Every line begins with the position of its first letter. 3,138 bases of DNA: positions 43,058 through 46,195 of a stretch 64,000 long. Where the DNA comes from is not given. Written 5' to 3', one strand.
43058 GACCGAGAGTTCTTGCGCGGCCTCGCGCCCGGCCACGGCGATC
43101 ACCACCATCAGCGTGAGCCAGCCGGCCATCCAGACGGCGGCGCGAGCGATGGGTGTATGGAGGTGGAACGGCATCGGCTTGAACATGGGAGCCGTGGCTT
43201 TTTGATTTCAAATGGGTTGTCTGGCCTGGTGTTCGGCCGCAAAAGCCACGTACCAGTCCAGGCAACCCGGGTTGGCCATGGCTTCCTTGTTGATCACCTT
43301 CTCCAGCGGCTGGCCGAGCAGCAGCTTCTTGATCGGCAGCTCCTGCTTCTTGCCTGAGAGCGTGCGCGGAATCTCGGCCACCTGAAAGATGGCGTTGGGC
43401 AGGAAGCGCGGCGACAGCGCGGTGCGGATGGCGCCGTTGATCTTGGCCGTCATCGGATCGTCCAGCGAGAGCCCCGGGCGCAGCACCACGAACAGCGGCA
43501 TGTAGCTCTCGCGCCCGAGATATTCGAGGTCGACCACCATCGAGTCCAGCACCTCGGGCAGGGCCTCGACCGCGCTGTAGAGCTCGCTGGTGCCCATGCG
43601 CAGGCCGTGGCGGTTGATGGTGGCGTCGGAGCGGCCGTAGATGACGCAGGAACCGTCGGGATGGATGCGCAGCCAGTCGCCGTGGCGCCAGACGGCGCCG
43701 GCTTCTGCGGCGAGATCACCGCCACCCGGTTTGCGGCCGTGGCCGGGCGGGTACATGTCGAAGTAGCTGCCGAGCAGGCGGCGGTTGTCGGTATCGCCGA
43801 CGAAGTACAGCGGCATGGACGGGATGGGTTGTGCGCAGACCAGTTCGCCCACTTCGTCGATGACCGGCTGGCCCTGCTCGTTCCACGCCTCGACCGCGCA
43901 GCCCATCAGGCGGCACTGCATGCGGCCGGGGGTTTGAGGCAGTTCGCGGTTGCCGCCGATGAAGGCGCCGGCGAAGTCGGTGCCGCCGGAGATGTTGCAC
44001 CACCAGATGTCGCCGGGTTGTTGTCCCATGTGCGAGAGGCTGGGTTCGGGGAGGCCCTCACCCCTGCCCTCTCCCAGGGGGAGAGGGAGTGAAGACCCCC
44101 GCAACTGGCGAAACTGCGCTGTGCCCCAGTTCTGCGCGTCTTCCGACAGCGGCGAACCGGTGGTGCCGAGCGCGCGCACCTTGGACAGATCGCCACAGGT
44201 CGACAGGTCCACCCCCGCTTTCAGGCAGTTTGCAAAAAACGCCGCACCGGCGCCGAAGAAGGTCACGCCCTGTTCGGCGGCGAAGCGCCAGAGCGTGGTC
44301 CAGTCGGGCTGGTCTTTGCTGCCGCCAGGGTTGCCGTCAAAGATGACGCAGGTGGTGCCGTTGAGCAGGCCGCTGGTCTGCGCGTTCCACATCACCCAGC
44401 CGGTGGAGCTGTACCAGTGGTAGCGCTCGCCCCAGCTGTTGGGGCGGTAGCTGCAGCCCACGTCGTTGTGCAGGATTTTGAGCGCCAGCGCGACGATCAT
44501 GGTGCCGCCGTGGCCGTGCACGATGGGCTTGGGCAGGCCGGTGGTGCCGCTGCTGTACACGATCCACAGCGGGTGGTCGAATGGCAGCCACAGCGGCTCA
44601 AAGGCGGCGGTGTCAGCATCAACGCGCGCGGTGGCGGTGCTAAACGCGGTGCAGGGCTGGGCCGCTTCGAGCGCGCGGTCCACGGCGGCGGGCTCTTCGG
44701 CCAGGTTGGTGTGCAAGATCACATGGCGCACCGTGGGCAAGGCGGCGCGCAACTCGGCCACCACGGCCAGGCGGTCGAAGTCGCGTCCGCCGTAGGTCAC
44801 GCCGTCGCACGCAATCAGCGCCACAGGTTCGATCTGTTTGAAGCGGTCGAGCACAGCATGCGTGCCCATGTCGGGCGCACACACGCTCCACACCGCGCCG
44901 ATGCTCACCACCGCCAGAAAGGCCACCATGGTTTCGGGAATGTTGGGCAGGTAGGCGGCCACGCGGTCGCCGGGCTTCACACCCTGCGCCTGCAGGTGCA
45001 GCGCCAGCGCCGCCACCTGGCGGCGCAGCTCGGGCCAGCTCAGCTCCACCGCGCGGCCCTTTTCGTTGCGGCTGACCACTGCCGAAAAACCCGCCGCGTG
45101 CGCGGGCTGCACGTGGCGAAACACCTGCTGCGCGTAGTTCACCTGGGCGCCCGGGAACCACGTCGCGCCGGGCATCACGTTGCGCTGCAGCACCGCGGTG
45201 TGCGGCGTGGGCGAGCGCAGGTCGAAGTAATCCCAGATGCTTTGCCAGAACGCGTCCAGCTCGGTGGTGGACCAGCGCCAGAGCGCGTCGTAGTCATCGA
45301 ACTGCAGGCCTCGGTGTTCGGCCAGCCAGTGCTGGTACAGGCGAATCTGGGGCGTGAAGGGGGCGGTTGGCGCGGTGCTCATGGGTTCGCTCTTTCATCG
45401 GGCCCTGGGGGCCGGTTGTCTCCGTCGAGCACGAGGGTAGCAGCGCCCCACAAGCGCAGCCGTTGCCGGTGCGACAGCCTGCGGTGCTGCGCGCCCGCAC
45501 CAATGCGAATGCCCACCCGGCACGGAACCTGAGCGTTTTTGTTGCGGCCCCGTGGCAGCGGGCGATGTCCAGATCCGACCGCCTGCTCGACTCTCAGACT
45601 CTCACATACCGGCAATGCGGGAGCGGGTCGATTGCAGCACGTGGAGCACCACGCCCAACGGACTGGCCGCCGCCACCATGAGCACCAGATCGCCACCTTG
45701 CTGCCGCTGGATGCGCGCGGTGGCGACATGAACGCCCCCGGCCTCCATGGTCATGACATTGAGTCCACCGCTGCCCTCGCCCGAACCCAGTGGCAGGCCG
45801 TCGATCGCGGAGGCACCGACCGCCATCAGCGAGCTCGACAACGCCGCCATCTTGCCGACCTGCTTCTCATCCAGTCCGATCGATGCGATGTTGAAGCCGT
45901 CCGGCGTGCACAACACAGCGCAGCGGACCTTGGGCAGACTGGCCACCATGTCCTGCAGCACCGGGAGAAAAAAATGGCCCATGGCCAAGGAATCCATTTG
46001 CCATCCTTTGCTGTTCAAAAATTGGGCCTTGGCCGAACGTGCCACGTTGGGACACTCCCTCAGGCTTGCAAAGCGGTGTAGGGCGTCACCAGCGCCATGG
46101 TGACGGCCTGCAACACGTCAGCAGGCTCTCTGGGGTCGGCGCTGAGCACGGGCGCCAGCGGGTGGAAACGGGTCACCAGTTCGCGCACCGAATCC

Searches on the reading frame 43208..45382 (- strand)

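Call 38: search_protein_families(library=pfam, proteins=[window:43208-45382:-], max_evalue=1)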
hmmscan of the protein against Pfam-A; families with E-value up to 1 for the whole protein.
window:43208-45382:- (724 aa): 4 families
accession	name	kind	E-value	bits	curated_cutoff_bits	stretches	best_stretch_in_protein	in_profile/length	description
PF00501.34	AMP-binding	-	1.1e-41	143.3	29.9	1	100-425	12-311/384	AMP-binding enzyme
PF16177.11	ACAS_N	-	8.1e-11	42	27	1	31-85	1-53/55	Acetyl-coenzyme A synthetase N-terminus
PF13193.12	AMP-binding_C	-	0.00035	21.9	24.5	1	603-678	4-76/76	AMP-binding enzyme C-terminal domain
PF11569.14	Homez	-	0.16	12.2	21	1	4-60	2-54/57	Homeodomain leucine-zipper encoding, Homez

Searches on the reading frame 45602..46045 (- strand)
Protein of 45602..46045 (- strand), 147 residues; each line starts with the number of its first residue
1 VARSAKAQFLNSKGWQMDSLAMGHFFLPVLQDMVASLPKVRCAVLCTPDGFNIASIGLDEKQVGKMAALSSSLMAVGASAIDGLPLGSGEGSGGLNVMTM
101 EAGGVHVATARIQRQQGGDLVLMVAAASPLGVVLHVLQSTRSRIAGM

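Call 59: search_protein_families(library=pfam, proteins=[window:45602-46045:-], max_evalue=0.001)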
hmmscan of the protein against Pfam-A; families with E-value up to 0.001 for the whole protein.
window:45602-46045:- (147 aa): 1 family
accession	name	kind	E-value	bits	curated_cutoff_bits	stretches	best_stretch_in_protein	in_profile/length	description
PF03259.23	Robl_LC7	-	0.00081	19.5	23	0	31-85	6-60/91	Roadblock/LC7 domain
